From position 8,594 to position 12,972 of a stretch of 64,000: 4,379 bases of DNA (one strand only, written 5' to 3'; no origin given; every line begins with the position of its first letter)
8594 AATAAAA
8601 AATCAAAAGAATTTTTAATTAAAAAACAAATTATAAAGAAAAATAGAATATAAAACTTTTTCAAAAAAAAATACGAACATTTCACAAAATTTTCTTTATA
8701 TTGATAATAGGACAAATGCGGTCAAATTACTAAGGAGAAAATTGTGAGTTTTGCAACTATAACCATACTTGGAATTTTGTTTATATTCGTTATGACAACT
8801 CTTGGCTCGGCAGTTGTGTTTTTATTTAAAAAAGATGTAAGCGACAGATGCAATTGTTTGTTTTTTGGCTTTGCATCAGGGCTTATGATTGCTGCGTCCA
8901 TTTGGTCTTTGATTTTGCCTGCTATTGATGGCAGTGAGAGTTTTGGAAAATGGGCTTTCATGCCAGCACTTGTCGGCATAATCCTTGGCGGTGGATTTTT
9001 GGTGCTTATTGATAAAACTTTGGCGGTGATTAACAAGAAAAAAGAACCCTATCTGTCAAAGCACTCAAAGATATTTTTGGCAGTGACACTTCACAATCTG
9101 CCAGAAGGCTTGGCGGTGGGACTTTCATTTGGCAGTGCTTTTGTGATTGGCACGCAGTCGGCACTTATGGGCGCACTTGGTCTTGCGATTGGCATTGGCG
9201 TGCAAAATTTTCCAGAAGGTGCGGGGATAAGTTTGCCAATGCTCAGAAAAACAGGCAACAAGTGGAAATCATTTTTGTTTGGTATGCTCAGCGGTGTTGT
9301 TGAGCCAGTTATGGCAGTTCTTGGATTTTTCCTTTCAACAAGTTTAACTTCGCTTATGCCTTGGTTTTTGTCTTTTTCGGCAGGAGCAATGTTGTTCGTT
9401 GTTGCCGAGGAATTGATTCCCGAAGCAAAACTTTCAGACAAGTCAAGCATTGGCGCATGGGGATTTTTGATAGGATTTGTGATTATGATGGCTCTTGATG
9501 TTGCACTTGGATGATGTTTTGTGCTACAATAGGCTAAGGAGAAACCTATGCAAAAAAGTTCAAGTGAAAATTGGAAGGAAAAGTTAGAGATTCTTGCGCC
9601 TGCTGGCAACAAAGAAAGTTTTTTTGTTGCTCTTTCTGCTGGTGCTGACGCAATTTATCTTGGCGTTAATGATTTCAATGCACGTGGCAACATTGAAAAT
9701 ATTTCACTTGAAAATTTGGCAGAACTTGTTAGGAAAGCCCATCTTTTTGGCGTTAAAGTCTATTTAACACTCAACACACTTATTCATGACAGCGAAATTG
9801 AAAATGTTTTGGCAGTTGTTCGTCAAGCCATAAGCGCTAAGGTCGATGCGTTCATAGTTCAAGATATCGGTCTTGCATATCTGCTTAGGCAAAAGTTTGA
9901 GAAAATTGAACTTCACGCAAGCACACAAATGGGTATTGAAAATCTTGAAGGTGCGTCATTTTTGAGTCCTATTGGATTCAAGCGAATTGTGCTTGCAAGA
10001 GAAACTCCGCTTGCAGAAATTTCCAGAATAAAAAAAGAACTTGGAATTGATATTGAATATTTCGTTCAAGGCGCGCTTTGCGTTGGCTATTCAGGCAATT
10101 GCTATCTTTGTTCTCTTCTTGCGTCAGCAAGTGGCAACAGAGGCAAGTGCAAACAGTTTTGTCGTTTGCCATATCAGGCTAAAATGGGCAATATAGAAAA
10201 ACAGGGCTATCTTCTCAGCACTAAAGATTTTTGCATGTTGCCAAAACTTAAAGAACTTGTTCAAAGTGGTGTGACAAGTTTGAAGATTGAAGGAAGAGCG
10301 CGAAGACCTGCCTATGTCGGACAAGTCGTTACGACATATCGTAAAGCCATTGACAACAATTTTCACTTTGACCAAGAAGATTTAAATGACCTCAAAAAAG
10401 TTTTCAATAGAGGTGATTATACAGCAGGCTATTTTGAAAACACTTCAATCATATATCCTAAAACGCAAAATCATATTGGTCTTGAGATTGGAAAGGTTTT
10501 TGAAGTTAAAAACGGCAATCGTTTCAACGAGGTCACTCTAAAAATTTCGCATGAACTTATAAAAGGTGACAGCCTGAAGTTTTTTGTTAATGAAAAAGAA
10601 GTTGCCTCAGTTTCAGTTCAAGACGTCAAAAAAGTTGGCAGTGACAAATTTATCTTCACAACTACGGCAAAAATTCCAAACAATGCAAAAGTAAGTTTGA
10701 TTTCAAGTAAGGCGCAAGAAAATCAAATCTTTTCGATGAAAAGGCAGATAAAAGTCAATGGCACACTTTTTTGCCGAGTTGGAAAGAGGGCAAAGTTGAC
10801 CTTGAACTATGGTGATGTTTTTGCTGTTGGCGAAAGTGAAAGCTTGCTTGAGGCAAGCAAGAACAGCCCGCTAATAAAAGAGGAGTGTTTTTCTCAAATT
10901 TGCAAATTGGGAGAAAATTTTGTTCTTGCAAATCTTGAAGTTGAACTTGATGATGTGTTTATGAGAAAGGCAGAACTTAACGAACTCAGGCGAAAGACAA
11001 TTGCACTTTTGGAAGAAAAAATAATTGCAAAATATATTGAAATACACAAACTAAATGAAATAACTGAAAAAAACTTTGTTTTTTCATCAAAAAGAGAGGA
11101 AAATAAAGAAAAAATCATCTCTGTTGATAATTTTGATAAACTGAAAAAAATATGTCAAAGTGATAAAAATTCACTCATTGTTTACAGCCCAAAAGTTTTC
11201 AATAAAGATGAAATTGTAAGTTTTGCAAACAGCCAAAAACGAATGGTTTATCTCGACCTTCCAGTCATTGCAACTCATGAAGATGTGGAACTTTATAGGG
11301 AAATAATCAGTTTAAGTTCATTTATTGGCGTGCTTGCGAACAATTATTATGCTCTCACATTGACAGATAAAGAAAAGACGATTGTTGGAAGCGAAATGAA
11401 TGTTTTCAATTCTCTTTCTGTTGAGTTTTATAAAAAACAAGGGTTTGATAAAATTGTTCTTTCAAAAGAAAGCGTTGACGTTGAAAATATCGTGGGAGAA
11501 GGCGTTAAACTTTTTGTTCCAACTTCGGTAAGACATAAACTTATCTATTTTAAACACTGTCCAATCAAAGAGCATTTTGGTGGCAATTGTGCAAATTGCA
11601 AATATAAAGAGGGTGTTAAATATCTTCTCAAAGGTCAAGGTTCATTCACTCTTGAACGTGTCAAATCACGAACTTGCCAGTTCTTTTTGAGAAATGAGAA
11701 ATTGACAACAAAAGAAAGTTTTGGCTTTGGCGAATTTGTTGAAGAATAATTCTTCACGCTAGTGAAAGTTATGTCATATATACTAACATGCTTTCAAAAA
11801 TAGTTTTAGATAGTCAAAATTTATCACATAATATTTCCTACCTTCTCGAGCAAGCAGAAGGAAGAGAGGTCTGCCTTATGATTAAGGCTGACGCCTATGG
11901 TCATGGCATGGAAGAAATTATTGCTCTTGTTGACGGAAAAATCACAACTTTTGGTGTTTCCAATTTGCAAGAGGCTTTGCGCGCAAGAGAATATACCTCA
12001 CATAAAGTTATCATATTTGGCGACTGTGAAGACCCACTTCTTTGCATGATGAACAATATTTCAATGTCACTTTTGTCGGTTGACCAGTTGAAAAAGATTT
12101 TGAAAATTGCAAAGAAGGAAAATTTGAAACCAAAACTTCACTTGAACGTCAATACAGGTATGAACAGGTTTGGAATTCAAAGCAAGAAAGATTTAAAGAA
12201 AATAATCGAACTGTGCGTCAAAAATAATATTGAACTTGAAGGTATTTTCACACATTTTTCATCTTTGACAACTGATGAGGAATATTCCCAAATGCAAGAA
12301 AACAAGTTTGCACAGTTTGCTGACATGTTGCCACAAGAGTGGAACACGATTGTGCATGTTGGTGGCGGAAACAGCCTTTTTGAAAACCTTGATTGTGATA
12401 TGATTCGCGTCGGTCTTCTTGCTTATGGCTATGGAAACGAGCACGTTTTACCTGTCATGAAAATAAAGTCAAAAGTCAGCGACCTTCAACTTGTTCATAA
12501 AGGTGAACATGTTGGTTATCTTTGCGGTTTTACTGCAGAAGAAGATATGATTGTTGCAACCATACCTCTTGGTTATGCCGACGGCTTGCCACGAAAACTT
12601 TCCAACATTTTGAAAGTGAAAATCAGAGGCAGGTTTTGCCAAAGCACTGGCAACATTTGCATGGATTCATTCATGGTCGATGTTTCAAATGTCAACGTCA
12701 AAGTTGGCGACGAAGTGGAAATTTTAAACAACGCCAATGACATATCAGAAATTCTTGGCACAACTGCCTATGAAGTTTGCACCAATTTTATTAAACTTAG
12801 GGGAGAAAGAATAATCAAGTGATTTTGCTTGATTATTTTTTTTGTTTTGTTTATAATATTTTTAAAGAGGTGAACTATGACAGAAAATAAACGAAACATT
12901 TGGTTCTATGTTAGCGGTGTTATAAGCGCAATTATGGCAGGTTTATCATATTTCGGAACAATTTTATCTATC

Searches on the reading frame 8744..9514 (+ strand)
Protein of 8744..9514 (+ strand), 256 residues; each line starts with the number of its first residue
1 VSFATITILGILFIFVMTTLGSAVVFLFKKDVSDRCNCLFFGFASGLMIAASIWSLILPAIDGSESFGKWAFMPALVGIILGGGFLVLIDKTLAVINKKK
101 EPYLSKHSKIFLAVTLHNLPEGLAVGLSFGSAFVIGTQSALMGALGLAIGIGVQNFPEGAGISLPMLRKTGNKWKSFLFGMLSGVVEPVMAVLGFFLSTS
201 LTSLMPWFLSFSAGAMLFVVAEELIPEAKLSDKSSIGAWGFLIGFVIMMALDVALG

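Call 7: search_protein_families(library=pfam, proteins=[window:8744-9514:+], max_evalue=0.01)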
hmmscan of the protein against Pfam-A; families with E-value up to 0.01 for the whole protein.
window:8744-9514:+ (256 aa): 1 family
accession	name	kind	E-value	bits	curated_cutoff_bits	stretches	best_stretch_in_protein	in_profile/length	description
PF02535.28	Zip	-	3.3e-19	69.7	35.1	2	111-251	182-322/323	ZIP Zinc transporter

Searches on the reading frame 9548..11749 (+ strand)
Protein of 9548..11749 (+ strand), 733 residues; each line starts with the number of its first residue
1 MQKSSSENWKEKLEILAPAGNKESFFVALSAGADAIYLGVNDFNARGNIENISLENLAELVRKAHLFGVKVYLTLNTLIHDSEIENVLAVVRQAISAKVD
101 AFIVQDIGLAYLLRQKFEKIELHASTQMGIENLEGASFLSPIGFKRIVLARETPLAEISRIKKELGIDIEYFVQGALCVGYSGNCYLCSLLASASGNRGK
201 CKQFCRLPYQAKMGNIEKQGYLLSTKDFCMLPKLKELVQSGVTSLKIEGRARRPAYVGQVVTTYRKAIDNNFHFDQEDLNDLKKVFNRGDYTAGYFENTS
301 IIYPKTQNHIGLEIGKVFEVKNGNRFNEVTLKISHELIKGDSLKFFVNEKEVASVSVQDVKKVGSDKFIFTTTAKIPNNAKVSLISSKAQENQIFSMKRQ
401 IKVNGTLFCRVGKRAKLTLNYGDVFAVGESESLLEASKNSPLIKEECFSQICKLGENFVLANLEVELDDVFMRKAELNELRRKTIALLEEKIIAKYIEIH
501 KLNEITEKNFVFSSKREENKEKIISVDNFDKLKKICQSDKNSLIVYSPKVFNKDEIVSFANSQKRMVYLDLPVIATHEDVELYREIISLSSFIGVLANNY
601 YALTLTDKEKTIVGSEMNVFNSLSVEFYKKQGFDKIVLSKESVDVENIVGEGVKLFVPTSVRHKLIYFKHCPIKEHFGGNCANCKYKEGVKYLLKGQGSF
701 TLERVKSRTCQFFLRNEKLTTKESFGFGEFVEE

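Call 7: search_protein_families(library=pfam, proteins=[window:9548-11749:+], max_evalue=0.01)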
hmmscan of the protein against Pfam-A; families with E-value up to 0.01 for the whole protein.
window:9548-11749:+ (733 aa): 2 families
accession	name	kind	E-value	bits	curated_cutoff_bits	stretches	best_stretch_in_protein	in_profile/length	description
PF01136.24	Peptidase_U32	-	2.4e-74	250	22.4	1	85-298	2-229/233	Peptidase family U32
PF12392.13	DUF3656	-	1.6e-14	54.9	22.1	1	391-493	19-109/109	Collagenase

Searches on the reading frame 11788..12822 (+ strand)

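Call 7: search_protein_families(library=pfam, proteins=[window:11788-12822:+], max_evalue=0.01)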
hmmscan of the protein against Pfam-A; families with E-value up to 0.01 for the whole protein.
window:11788-12822:+ (344 aa): 3 families
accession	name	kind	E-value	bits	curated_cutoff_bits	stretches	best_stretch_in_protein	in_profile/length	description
PF01168.26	Ala_racemase_N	-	1.2e-43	149.8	24.1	1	8-215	2-218/220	Alanine racemase, N-terminal domain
PF00842.27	Ala_racemase_C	-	1.2e-33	115.8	25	1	223-336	1-121/127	Alanine racemase, C-terminal domain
PF02784.22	Orn_Arg_deC_N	-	0.0063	16.4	23.4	0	97-194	91-200/247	Pyridoxal-dependent decarboxylase, pyridoxal binding domain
